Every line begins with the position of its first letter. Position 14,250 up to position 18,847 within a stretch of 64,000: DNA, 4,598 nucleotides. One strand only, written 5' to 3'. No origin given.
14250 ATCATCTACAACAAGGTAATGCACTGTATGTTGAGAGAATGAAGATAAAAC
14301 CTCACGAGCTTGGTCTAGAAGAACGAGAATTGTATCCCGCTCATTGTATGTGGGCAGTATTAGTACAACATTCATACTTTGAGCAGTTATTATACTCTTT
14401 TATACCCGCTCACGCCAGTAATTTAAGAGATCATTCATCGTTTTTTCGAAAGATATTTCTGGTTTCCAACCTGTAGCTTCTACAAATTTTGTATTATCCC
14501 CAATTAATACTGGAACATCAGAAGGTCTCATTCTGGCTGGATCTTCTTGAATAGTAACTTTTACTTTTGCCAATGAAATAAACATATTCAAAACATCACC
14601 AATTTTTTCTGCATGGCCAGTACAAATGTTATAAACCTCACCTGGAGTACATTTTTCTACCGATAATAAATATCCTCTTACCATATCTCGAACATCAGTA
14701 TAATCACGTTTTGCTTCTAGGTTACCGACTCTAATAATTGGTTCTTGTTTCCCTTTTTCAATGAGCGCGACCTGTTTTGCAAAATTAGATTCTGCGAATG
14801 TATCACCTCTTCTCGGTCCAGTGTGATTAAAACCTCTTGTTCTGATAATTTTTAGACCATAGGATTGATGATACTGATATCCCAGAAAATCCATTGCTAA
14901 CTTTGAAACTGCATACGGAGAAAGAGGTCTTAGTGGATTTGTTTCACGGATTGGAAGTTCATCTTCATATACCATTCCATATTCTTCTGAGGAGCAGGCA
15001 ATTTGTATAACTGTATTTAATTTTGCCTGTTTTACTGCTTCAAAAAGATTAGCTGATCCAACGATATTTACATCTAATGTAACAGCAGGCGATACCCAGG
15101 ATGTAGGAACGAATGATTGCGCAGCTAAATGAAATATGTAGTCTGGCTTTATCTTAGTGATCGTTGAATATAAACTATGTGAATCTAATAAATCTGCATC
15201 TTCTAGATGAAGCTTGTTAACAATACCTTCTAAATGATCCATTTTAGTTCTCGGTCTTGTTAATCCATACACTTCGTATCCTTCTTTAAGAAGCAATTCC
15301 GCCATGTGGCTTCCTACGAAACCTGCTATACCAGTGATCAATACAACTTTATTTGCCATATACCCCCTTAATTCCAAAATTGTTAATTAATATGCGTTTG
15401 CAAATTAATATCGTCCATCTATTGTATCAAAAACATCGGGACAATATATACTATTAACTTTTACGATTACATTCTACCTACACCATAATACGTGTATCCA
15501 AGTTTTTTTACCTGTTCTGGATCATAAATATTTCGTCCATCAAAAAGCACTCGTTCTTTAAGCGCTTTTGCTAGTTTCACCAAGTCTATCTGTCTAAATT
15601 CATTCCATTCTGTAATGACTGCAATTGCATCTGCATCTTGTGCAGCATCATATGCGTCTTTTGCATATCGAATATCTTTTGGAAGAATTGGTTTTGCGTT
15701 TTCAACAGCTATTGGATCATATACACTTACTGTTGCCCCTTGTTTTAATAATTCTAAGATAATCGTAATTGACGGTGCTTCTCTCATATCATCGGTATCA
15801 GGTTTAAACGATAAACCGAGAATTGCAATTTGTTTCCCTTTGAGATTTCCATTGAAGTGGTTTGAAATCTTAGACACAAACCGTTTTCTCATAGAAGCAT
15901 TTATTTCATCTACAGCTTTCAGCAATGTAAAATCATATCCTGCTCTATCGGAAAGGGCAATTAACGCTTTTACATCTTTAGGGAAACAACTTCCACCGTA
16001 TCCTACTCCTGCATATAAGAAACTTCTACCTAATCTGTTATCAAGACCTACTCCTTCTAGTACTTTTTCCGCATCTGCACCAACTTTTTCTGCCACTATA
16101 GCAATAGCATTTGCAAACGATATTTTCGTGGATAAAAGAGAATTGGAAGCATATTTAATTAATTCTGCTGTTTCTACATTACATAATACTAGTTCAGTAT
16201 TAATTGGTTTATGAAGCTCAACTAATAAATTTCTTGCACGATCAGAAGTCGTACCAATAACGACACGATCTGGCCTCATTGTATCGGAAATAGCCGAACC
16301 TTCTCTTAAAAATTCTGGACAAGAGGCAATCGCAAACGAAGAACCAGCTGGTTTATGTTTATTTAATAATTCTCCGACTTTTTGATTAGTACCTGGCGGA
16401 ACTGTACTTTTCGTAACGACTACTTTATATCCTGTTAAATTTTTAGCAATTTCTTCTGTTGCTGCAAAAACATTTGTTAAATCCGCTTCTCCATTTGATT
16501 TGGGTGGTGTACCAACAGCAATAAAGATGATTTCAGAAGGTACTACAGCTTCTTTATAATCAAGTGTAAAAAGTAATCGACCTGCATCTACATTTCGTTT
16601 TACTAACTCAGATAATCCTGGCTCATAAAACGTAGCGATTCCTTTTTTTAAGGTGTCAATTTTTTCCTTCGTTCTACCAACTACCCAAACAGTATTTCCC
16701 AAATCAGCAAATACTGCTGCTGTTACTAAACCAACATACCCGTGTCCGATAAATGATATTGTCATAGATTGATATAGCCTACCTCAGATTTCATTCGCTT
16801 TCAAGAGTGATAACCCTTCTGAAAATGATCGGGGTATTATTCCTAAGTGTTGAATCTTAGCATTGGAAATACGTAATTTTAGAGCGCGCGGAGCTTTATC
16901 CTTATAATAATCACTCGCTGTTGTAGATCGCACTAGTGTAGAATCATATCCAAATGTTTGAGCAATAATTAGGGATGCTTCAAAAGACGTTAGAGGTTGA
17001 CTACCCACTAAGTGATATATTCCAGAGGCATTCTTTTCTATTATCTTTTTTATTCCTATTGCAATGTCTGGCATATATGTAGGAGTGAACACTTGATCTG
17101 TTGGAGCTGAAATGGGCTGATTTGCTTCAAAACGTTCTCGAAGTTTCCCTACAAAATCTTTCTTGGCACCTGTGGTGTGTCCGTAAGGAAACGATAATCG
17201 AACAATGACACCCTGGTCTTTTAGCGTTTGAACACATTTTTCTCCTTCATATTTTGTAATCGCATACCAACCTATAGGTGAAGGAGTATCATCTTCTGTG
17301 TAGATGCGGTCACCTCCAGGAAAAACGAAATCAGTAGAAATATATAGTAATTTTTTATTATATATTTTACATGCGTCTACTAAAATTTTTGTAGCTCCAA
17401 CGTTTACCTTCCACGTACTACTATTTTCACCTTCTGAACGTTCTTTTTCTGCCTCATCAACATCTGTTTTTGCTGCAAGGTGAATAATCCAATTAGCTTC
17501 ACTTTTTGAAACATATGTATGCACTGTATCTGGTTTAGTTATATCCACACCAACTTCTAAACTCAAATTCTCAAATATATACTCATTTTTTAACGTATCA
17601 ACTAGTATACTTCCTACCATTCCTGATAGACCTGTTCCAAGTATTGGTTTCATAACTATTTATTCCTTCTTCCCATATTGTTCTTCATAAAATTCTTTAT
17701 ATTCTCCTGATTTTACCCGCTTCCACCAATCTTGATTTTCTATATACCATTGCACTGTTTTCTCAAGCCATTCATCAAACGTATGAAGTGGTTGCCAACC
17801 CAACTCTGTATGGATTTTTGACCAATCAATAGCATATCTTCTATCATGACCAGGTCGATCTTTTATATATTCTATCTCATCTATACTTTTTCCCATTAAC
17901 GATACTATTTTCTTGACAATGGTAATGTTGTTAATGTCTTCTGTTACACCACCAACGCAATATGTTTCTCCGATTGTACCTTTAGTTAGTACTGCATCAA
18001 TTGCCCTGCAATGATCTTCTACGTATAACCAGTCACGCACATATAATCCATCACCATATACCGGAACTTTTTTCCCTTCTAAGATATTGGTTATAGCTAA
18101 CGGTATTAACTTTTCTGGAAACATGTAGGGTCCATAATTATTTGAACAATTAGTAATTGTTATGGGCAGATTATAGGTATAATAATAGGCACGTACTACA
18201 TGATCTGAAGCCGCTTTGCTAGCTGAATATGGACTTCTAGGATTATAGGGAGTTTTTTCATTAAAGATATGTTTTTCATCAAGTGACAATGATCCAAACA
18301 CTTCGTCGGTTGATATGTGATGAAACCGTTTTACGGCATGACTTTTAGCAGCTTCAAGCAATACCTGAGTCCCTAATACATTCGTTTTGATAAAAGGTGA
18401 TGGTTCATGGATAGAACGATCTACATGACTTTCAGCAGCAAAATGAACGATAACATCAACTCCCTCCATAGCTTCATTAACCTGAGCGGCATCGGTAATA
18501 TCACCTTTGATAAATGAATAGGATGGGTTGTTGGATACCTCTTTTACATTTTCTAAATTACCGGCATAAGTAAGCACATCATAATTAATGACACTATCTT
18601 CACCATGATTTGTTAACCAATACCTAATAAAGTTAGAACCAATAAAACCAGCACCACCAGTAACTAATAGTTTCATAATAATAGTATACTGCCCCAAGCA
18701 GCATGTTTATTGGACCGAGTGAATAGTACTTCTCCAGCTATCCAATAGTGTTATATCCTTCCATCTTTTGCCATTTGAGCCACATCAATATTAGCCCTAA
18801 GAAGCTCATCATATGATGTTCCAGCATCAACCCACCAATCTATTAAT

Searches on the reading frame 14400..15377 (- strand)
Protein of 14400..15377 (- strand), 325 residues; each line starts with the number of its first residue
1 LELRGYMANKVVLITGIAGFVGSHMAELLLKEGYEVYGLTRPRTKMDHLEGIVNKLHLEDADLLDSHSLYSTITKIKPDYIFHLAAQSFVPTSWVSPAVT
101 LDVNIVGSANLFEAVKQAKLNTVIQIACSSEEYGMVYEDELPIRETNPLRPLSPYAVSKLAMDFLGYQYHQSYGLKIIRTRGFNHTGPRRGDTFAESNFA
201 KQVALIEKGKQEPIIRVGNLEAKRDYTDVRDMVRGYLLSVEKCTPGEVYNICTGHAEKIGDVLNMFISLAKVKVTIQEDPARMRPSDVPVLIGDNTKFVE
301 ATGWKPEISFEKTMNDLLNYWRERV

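Call 4: search_protein_families(library=pfam, proteins=[window:14400-15377:-], max_evalue=0.01)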
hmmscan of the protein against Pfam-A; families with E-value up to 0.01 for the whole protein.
window:14400-15377:- (325 aa): 7 families
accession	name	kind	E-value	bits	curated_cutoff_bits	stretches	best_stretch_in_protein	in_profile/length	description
PF16363.11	GDP_Man_Dehyd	-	1.1e-84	285.2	27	1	13-316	1-331/332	GDP-mannose 4,6 dehydratase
PF01370.27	Epimerase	-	1.1e-57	195.7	20.9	1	12-252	1-240/240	NAD dependent epimerase/dehydratase family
PF04321.23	RmlD_sub_bind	-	3.4e-11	43.2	27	1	12-165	3-135/287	RmlD substrate binding domain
PF02719.21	Polysacc_synt_2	-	4.3e-11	43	20.2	1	12-127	1-127/293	Polysaccharide biosynthesis protein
PF01073.25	3Beta_HSD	-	1.3e-05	24.8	22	1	13-125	1-113/280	3-beta hydroxysteroid dehydrogenase/isomerase family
PF07993.18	NAD_binding_4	-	5.4e-05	22.9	20.1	0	14-57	1-47/258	Male sterility protein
PF13460.12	NAD_binding_10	-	0.0026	18.1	27.2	1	16-126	1-96/184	NAD(P)H-binding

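Call 21: search_protein_families(library=ncbifam, proteins=[window:14400-15377:-], max_evalue=0.00001)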
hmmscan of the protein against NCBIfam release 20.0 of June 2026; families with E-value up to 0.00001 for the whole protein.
window:14400-15377:- (325 aa): 27 families (the best 25 are shown)
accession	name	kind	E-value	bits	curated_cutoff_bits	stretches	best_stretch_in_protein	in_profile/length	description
TIGR01472.1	gmd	equivalog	3.3e-55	187.7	415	1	10-319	1-336/342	GDP-mannose 4,6-dehydratase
TIGR04180.1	EDH_00030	hypoth_equivalog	6e-49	166.7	475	1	12-308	1-296/297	NAD-dependent 4,6-dehydratase LegB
TIGR01181.1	dTDP_gluc_dehyt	equivalog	5.5e-39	134.1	365.1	1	12-321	2-311/321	dTDP-glucose 4,6-dehydratase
TIGR01179.1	galE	equivalog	3.8e-36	124.6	262.3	1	12-319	2-323/332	UDP-glucose 4-epimerase GalE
TIGR02622.1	CDP_4_6_dhtase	equivalog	3.9e-35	121.6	278.45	1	8-323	3-332/352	CDP-glucose 4,6-dehydratase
NF007582.0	PRK10217.1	equivalog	8.3e-24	84.3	698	1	10-268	2-268/355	dTDP-glucose 4,6-dehydratase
NF007490.0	PRK10084.1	subfamily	3.9e-23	82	649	1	12-320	3-333/361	dTDP-glucose 4,6-dehydratase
NF011728.1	PRK15181.1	equivalog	1.2e-21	77.1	760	1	7-262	13-274/348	Vi polysaccharide biosynthesis UDP-N-acetylglucosaminuronic acid C-4 epimerase TviC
TIGR02197.1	heptose_epim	equivalog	1.4e-17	63.9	274.6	1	12-314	1-306/316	ADP-glyceromanno-heptose 6-epimerase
NF008872.0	PRK11908.1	equivalog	1.1e-15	57.5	294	1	10-323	2-337/349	bifunctional UDP-4-keto-pentose/UDP-xylose synthase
TIGR03466.1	HpnA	hypoth_equivalog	2.9e-15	56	367.65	1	11-146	2-129/327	hopanoid-associated sugar epimerase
NF007956.0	PRK10675.1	subfamily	3.9e-15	55.8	394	1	12-318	3-326/338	UDP-glucose 4-epimerase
NF005998.1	PRK08125.1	equivalog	2e-12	46.3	777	1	9-257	315-571/649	bifunctional UDP-4-amino-4-deoxy-L-arabinose formyltransferase/UDP-glucuronic acid oxidase ArnA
NF052578.1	StrlDmthSdmBMthl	equivalog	3.3e-12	46.8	600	1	12-269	3-244/328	sterol demethylase protein SdmB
NF042423.1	oxyalk_red_Shew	equivalog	5.8e-11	42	580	1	10-160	9-150/331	2-alkyl-3-oxoalkanoate reductase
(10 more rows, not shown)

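Call 47: search_solved_structures(query=window:14400-15377:-, max_evalue=1e-20)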
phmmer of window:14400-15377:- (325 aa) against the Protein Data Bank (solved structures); distinct sequences matched with E-value up to 1e-20: 37.
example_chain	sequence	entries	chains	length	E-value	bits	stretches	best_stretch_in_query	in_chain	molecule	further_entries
2pk3_A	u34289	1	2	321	2.8e-85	289.5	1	12-323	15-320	GDP-6-deoxy-D-lyxo-4-hexulose reductase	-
7us5_A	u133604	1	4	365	1.5e-63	218.1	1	5-324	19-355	GDP-D-GLYCERO-D-MANNO-HEPTOSE 4,6-DEHYDRATASE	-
6x3b_A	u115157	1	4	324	4.2e-56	193.7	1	4-325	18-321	GDP-6-deoxy-D-mannose reductase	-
1db3_A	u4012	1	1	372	1.2e-48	169.2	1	10-267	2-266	GDP-MANNOSE 4,6-DEHYDRATASE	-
1rpn_A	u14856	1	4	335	2.7e-46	161.5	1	10-315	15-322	GDP-mannose 4,6-dehydratase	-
5uzh_A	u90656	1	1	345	1.1e-45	159.5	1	10-261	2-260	NafoA.00085.b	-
7kf3_A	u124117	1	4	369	2.1e-45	158.5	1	9-261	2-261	GDP-mannose 4,6-dehydratase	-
2z1m_A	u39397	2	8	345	1.4e-44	155.8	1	7-317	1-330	GDP-D-mannose dehydratase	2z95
1n7g_A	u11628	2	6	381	2.7e-44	154.9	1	9-316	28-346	GDP-D-mannose-4,6-dehydratase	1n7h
1t2a_A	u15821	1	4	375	1.8e-43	152.2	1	4-271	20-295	GDP-mannose 4,6 dehydratase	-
5in4_A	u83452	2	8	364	4.7e-43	150.8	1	7-271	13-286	GDP-mannose 4,6 dehydratase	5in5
6gpj_A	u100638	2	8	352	8.7e-43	149.9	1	10-271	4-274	GDP-mannose 4,6 dehydratase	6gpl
6q94_B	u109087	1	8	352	2e-42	148.8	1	10-271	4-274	GDP-mannose 4,6 dehydratase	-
6gpk_A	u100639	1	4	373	2e-42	148.7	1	9-318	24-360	GDP-mannose 4,6 dehydratase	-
4lw8_A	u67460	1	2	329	1.3e-38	136.2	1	12-319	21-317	Putative epimerase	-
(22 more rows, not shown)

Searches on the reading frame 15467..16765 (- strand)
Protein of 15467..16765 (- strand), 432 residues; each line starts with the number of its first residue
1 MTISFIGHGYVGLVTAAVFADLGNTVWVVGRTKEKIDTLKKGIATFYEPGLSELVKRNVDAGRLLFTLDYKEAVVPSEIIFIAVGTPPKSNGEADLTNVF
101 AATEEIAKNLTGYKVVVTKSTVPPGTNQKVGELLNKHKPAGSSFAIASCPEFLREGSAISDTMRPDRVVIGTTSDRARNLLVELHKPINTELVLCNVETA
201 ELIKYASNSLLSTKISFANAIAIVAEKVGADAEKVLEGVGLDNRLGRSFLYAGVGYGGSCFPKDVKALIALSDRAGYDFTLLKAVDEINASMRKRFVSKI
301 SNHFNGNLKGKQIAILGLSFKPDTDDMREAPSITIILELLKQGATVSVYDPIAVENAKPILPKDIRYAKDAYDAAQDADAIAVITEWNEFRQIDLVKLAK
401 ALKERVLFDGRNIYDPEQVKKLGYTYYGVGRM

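Call 4: search_protein_families(library=pfam, proteins=[window:15467-16765:-], max_evalue=0.01)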
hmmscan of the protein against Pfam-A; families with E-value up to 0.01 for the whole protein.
window:15467-16765:- (432 aa): 9 families
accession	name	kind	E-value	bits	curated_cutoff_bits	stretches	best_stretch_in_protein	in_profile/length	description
PF03721.20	UDPG_MGDP_dh_N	-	3.1e-61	206.7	27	1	1-183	1-186/187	UDP-glucose/GDP-mannose dehydrogenase family, NAD binding domain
PF03720.21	UDPG_MGDP_dh_C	-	8e-35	119.8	30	1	314-416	1-103/103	UDP-glucose/GDP-mannose dehydrogenase family, UDP binding domain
PF00984.24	UDPG_MGDP_dh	-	3.7e-34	117.2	25.4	1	198-290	1-93/94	UDP-glucose/GDP-mannose dehydrogenase family, central domain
PF03446.21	NAD_binding_2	-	1.9e-07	31.7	21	1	2-137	1-110/161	NAD binding domain of 6-phosphogluconate dehydrogenase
PF03807.23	F420_oxidored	-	0.00013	22.9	21.6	0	2-84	1-67/94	NADP oxidoreductase coenzyme F420-dependent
PF07992.20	Pyr_redox_2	-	0.0018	18.2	26.1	0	5-53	147-195/291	Pyridine nucleotide-disulphide oxidoreductase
PF01210.29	NAD_Gly3P_dh_N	-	0.0032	17.9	23.1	0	3-86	2-79/158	NAD-dependent glycerol-3-phosphate dehydrogenase N-terminus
PF02737.24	3HCDH_N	-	0.0042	17.5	22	0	3-76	2-78/180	3-hydroxyacyl-CoA dehydrogenase, NAD binding domain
PF00070.33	Pyr_redox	-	0.0069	17.3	22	0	5-36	4-35/82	Pyridine nucleotide-disulphide oxidoreductase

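Call 21: search_protein_families(library=ncbifam, proteins=[window:15467-16765:-], max_evalue=0.00001)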
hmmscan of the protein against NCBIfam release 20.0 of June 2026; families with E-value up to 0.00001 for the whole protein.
window:15467-16765:- (432 aa): 7 families
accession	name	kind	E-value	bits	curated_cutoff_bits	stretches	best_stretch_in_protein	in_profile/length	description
NF047673.2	TeichurnBiosyTuaD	equivalog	4.4e-160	533.6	700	1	3-431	4-431/439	UDP-glucose 6-dehydrogenase TuaD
TIGR03026.1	NDP-sugDHase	subfamily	3.4e-134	447.7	189.8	1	1-412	1-413/413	nucleotide sugar dehydrogenase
NF041297.1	UDPGDh_AglM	equivalog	2.8e-113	379.1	670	1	1-418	1-421/429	UDP-glucose 6-dehydrogenase AglM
NF040825.1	UDPMaNacDH_Arch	equivalog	2.7e-56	191.2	750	1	1-431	1-415/418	UDP-N-acetyl-D-mannosamine dehydrogenase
NF008286.0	PRK11064.1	equivalog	1.5e-49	168.7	459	1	2-400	5-409/420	UDP-N-acetyl-D-mannosamine dehydrogenase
NF011631.0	PRK15057.1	equivalog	2.3e-35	122.5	757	1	1-381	1-363/388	UDP-glucose 6-dehydrogenase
NF011729.0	PRK15182.1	equivalog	1.4e-20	73.5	592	1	2-417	8-419/425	Vi polysaccharide biosynthesis UDP-N-acetylglucosamine C-6 dehydrogenase TviB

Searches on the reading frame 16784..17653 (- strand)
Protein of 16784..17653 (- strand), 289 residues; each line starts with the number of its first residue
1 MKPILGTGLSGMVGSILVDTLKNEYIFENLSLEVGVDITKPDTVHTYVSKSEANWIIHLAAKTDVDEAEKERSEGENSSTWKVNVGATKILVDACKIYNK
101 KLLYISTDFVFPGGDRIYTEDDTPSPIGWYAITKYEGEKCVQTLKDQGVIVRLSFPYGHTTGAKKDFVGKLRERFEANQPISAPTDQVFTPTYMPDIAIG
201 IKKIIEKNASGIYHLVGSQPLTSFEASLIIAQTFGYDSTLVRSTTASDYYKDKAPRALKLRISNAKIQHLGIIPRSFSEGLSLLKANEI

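Call 4: search_protein_families(library=pfam, proteins=[window:16784-17653:-], max_evalue=0.01)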
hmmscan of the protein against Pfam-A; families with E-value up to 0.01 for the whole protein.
window:16784-17653:- (289 aa): 6 families
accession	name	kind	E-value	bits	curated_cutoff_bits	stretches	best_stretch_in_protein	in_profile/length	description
PF04321.23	RmlD_sub_bind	-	1e-54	186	27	1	4-282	3-279/287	RmlD substrate binding domain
PF01370.27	Epimerase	-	9.4e-21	74.8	20.9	1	7-210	4-230/240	NAD dependent epimerase/dehydratase family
PF16363.11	GDP_Man_Dehyd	-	6.9e-08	32.8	27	1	34-147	57-170/332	GDP-mannose 4,6 dehydratase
PF07993.18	NAD_binding_4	-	1.9e-06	27.7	20.1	1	51-158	87-209/258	Male sterility protein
PF01073.25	3Beta_HSD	-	2.4e-05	23.9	22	1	34-142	50-158/280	3-beta hydroxysteroid dehydrogenase/isomerase family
PF02719.21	Polysacc_synt_2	-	0.00048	19.9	20.2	1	34-108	59-129/293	Polysaccharide biosynthesis protein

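Call 21: search_protein_families(library=ncbifam, proteins=[window:16784-17653:-], max_evalue=0.00001)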
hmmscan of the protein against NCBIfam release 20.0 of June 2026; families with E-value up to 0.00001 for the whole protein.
window:16784-17653:- (289 aa): 5 families
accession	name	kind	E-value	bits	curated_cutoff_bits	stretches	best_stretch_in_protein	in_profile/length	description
TIGR01214.1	rmlD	equivalog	1e-50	172.5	224.05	1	4-281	2-278/285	dTDP-4-dehydrorhamnose reductase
NF007440.0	PRK09987.1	equivalog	1.4e-16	60.6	308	1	27-232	29-233/299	dTDP-4-dehydrorhamnose reductase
TIGR01181.1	dTDP_gluc_dehyt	equivalog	2.2e-09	36.8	365.1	1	34-275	55-297/321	dTDP-glucose 4,6-dehydratase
TIGR02197.1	heptose_epim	equivalog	2.8e-07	30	274.6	1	16-142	27-150/316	ADP-glyceromanno-heptose 6-epimerase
TIGR01179.1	galE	equivalog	8.8e-06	24.8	262.3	0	35-164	53-180/332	UDP-glucose 4-epimerase GalE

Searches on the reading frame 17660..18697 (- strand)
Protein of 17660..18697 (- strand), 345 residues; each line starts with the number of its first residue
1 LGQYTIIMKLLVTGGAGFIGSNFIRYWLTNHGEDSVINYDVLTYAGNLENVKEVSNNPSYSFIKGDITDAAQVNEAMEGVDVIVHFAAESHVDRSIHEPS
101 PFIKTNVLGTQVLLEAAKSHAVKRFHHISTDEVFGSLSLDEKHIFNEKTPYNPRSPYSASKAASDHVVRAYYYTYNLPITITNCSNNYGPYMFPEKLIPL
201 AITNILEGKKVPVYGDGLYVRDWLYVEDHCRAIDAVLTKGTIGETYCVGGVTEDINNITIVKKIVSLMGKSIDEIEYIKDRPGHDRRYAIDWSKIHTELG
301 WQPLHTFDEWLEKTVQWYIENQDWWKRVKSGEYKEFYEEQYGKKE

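Call 4: search_protein_families(library=pfam, proteins=[window:17660-18697:-], max_evalue=0.01)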
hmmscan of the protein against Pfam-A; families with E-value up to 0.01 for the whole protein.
window:17660-18697:- (345 aa): 9 families
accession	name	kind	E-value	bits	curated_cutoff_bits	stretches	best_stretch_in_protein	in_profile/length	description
PF16363.11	GDP_Man_Dehyd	-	1.3e-87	294.8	27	1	11-314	1-332/332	GDP-mannose 4,6 dehydratase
PF01370.27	Epimerase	-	1.2e-67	228.2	20.9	1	11-249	2-240/240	NAD dependent epimerase/dehydratase family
PF01073.25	3Beta_HSD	-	4.2e-25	88.8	22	1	11-228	1-220/280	3-beta hydroxysteroid dehydrogenase/isomerase family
PF02719.21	Polysacc_synt_2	-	6.9e-21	75.1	20.2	1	10-133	1-131/293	Polysaccharide biosynthesis protein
PF07993.18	NAD_binding_4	-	1.5e-17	64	20.1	1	12-186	1-206/258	Male sterility protein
PF04321.23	RmlD_sub_bind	-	2.9e-15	56.5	27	1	8-172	1-140/287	RmlD substrate binding domain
PF13460.12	NAD_binding_10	-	1.9e-11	44.6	27.2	1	14-170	1-133/184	NAD(P)H-binding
PF05368.20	NmrA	-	0.00019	21.6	27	1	9-126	4-103/298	NmrA-like family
PF00106.31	adh_short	-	0.00024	21.1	26.6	0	11-81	4-72/195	short chain dehydrogenase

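Call 21: search_protein_families(library=ncbifam, proteins=[window:17660-18697:-], max_evalue=0.00001)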
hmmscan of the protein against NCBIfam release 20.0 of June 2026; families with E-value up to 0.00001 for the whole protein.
window:17660-18697:- (345 aa): 25 families
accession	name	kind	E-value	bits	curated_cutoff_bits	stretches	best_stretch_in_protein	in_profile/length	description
TIGR01181.1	dTDP_gluc_dehyt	equivalog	5.9e-148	492.2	365.1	1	9-328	1-321/321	dTDP-glucose 4,6-dehydratase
NF007490.0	PRK10084.1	subfamily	1.5e-125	418.9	649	1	8-343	1-359/361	dTDP-glucose 4,6-dehydratase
NF007582.0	PRK10217.1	equivalog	1.6e-114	382.7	698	1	8-334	2-347/355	dTDP-glucose 4,6-dehydratase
TIGR04180.1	EDH_00030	hypoth_equivalog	7.8e-50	169.6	475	1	11-304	2-295/297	NAD-dependent 4,6-dehydratase LegB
TIGR01179.1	galE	equivalog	5e-37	127.5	262.3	1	9-322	1-329/332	UDP-glucose 4-epimerase GalE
TIGR02622.1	CDP_4_6_dhtase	equivalog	7.5e-29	100.9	278.45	1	9-321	6-333/352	CDP-glucose 4,6-dehydratase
TIGR03466.1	HpnA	hypoth_equivalog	2.7e-24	85.7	367.65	1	8-274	1-252/327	hopanoid-associated sugar epimerase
NF007956.0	PRK10675.1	subfamily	2e-21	76.5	394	1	8-321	1-332/338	UDP-glucose 4-epimerase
NF011728.1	PRK15181.1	equivalog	1.6e-20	73.4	760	1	9-321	17-340/348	Vi polysaccharide biosynthesis UDP-N-acetylglucosaminuronic acid C-4 epimerase TviC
NF052578.1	StrlDmthSdmBMthl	equivalog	6.4e-20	72.2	600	1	8-258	1-237/328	sterol demethylase protein SdmB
TIGR03589.1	PseB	equivalog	1.8e-19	69.8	407.75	1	9-134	6-129/324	UDP-N-acetylglucosamine 4,6-dehydratase (inverting)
TIGR02197.1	heptose_epim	equivalog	3.3e-19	69.2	274.6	1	10-307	1-302/316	ADP-glyceromanno-heptose 6-epimerase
TIGR01472.1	gmd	equivalog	2.6e-18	66.3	415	1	59-269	55-269/342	GDP-mannose 4,6-dehydratase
NF042422.1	oxyalk_red_OleD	equivalog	5e-17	62.3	580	1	8-171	1-153/329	2-alkyl-3-oxoalkanoate reductase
TIGR04130.1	FnlA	equivalog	5.4e-15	55.1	730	1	10-134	7-128/337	UDP-N-acetylglucosamine 4,6-dehydratase/5-epimerase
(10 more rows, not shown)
